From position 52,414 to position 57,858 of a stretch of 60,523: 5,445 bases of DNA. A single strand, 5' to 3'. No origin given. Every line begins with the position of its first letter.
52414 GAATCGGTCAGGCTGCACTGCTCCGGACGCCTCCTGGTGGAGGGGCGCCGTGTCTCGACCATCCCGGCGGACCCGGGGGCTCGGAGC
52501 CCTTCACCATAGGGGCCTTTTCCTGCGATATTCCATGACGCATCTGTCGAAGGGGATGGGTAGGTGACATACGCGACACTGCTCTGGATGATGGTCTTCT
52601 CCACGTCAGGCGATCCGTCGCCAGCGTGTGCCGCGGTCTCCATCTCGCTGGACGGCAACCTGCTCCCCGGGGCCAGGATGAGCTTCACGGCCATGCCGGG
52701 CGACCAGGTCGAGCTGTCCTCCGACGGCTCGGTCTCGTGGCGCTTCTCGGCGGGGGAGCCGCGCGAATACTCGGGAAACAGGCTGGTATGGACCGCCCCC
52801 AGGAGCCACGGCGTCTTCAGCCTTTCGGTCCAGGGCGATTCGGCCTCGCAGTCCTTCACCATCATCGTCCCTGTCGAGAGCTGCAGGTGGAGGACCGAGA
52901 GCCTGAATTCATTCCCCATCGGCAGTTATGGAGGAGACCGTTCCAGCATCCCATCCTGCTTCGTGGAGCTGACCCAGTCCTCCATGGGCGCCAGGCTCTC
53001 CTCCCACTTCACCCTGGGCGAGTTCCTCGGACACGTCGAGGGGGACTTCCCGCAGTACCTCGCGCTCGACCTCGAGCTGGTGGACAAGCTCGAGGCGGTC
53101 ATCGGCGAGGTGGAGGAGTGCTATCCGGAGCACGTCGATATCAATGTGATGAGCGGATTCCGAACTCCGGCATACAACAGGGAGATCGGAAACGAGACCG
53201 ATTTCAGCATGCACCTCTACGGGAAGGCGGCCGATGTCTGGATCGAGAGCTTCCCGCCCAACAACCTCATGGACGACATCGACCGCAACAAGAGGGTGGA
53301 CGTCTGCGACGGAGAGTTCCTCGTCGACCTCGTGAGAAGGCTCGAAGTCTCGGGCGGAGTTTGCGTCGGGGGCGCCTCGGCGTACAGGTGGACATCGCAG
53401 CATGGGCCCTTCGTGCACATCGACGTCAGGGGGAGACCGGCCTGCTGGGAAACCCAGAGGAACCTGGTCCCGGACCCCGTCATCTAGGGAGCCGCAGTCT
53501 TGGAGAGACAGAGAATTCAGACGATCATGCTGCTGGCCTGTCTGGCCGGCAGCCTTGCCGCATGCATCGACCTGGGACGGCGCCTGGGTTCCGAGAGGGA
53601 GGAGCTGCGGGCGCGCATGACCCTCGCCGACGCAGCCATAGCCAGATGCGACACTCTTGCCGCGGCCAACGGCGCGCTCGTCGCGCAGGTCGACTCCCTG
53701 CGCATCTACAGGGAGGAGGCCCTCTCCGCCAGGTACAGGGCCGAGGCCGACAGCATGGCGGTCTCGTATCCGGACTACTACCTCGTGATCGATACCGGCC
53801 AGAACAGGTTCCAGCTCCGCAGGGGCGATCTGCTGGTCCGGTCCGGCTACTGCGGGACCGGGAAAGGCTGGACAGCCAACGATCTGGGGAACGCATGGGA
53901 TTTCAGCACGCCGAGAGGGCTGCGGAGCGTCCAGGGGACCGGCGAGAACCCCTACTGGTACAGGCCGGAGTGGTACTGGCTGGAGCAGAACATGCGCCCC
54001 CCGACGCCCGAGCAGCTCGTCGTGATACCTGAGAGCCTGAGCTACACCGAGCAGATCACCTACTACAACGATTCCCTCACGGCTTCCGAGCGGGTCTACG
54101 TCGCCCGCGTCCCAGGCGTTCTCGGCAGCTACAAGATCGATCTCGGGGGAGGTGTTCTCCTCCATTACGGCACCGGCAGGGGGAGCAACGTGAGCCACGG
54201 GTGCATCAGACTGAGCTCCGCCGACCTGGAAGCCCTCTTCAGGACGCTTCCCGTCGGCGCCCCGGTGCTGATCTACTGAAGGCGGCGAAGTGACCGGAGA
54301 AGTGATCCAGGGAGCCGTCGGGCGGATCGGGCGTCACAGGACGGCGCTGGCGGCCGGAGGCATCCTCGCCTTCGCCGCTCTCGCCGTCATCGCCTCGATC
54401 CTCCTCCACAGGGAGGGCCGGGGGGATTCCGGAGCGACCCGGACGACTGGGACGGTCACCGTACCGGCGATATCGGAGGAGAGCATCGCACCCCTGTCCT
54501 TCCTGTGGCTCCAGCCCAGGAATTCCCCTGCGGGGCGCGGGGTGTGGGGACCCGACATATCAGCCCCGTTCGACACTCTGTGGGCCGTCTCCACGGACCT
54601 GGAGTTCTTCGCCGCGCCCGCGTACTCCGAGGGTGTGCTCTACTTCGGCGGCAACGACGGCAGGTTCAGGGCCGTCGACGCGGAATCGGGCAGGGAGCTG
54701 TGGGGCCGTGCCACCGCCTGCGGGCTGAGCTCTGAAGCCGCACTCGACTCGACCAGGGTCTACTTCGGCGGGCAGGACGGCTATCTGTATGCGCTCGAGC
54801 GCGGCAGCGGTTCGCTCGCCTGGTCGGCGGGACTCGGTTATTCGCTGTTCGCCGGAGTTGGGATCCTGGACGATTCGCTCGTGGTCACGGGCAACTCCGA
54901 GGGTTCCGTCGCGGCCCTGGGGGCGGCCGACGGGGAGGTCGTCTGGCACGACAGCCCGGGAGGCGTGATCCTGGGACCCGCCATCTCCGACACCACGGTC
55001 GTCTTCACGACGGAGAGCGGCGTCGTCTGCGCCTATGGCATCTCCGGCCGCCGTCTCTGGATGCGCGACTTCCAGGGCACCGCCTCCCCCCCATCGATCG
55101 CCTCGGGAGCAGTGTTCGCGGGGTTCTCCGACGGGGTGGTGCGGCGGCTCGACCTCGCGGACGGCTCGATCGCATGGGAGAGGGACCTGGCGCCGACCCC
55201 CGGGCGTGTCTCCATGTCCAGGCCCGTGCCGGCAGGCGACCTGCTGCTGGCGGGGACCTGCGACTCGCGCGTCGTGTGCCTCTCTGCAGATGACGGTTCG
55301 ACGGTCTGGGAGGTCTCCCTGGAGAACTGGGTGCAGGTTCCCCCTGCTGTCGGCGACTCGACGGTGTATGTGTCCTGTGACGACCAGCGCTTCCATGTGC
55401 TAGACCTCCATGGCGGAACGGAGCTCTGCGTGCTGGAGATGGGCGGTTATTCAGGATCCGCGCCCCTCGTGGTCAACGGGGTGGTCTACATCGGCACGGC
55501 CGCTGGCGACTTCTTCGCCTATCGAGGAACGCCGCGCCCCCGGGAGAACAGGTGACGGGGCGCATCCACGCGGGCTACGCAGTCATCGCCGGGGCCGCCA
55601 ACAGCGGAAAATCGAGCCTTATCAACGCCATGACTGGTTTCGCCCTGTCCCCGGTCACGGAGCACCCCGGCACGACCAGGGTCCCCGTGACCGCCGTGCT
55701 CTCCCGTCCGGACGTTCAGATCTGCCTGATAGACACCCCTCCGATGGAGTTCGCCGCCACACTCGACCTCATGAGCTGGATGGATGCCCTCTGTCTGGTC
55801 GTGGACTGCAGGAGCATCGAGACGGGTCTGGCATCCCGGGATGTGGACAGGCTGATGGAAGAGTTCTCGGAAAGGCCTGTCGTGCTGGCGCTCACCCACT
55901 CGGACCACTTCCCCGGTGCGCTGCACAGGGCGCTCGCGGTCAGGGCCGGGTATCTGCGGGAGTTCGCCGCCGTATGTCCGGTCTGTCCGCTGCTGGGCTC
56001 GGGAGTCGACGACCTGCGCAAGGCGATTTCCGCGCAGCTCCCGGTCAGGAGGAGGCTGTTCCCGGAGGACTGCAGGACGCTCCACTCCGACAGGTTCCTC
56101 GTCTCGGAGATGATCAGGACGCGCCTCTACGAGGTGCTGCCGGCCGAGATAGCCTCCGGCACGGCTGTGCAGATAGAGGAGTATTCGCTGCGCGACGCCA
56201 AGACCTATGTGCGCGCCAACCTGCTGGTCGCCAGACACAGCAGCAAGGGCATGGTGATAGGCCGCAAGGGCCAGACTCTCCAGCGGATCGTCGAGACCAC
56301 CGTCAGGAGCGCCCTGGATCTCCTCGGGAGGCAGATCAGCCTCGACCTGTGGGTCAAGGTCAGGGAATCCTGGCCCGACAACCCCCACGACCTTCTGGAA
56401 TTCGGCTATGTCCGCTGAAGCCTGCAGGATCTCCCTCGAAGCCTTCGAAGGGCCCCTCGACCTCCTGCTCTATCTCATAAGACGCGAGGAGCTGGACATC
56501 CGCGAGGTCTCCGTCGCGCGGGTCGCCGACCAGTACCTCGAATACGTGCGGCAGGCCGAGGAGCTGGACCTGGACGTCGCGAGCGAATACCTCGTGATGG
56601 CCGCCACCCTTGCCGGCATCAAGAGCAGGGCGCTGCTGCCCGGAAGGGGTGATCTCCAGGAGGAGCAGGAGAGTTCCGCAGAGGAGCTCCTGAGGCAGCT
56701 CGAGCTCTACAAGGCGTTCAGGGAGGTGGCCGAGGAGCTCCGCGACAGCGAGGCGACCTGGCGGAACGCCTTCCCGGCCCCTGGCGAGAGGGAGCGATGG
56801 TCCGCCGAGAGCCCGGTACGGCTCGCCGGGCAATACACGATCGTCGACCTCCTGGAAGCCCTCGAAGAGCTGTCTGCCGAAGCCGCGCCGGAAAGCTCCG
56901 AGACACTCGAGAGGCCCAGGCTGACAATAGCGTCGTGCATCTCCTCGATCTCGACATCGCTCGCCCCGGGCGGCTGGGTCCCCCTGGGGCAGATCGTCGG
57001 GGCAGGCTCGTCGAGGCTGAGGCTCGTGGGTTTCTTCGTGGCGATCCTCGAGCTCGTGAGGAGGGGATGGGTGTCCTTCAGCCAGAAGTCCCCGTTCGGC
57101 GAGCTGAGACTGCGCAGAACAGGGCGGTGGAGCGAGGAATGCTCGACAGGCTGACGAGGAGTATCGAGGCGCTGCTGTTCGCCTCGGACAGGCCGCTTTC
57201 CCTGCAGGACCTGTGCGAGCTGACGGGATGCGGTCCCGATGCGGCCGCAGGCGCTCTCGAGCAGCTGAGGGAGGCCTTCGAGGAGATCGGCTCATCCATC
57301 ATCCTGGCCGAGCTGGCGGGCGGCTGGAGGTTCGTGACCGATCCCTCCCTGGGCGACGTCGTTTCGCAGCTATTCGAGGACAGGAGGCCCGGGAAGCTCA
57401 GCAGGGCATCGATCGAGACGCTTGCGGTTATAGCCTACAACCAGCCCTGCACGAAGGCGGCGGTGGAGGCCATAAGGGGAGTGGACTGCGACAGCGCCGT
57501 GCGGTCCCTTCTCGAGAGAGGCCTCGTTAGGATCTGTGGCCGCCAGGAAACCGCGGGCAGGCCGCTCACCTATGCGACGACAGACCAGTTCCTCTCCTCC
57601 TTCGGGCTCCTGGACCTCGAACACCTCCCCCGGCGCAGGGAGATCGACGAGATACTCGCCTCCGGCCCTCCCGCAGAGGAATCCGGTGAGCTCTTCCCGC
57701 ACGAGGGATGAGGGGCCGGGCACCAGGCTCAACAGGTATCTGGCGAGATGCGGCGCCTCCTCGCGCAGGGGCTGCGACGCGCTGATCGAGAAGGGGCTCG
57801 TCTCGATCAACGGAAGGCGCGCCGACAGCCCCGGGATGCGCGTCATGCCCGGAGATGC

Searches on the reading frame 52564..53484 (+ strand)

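Call 88: search_protein_families(library=pfam, proteins=[window:52564-53484:+], max_evalue=0.00001)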
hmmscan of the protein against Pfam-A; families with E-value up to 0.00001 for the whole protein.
window:52564-53484:+ (307 aa): 1 family
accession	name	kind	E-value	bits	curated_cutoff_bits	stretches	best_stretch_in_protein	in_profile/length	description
PF08291.16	Peptidase_M15_3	-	1.1e-08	35.7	23.2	1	175-235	27-84/108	Peptidase M15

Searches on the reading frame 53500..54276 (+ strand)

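Call 88: search_protein_families(library=pfam, proteins=[window:53500-54276:+], max_evalue=0.00001)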
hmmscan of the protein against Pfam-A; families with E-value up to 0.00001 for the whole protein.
window:53500-54276:+ (259 aa): 1 family
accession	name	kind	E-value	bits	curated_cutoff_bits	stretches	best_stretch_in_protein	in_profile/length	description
PF03734.19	YkuD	-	2.5e-17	64.2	23.4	1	92-258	1-146/146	L,D-transpeptidase catalytic domain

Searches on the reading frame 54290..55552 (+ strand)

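Call 88: search_protein_families(library=pfam, proteins=[window:54290-55552:+], max_evalue=0.00001)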
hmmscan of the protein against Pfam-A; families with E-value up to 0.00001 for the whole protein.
window:54290-55552:+ (421 aa): 3 families
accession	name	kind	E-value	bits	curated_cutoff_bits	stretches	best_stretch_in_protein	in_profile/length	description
PF13360.13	PQQ_2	-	2.1e-40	139.3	27.6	3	281-412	2-134/233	Outer membrane protein assembly factor BamB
PF13570.13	Beta-prop_ACSF4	-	5.6e-32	111.9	133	2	99-300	44-253/329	Beta-alanine-activating enzyme, beta-propeller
PF01011.28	PQQ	-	1.8e-08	34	26.7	0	104-257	47-204/595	Glucose/ethanol/alcohol dehydrogenase, beta-propeller domain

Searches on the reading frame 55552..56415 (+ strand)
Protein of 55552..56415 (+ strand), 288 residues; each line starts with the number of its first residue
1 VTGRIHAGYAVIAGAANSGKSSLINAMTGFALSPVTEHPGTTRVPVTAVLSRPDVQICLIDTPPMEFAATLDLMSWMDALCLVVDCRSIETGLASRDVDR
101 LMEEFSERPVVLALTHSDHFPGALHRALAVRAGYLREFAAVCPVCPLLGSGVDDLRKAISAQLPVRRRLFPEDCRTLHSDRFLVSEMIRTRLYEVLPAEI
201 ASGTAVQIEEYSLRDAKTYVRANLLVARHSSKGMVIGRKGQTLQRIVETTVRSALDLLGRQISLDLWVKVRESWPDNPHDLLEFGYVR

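Call 88: search_protein_families(library=pfam, proteins=[window:55552-56415:+], max_evalue=0.00001)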
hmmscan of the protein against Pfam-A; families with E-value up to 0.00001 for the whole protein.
window:55552-56415:+ (288 aa): 2 families
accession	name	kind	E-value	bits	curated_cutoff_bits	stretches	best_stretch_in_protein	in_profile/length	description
PF01926.29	MMR_HSR1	-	4.7e-15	56.1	21.9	1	11-115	3-112/113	50S ribosome-binding GTPase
PF07650.23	KH_2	-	5.2e-10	39.4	22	1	205-274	7-77/78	KH domain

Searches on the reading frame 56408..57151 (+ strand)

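Call 88: search_protein_families(library=pfam, proteins=[window:56408-57151:+], max_evalue=0.00001)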
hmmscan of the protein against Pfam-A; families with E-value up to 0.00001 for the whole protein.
window:56408-57151:+ (248 aa): 1 family
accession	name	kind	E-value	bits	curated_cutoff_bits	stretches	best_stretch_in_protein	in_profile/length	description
PF02616.19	SMC_ScpA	-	5.6e-29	102.2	24.6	1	23-234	1-228/232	Segregation and condensation protein ScpA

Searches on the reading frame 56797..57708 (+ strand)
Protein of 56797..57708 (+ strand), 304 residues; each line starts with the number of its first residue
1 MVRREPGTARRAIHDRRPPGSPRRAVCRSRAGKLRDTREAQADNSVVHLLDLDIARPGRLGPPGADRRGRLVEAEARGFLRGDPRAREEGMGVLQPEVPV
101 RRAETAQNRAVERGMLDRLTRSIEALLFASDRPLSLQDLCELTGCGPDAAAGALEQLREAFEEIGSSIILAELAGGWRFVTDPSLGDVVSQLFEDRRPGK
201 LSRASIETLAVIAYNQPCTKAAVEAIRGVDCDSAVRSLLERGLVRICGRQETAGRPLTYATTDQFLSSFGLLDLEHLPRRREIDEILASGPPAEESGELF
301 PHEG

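Call 88: search_protein_families(library=pfam, proteins=[window:56797-57708:+], max_evalue=0.00001)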
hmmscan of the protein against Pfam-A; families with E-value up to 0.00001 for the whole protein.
window:56797-57708:+ (304 aa): 1 family
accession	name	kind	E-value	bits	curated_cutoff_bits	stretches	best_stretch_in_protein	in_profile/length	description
PF04079.22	SMC_ScpB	-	2.4e-52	177.2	27.4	1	122-279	2-159/160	Segregation and condensation complex subunit ScpB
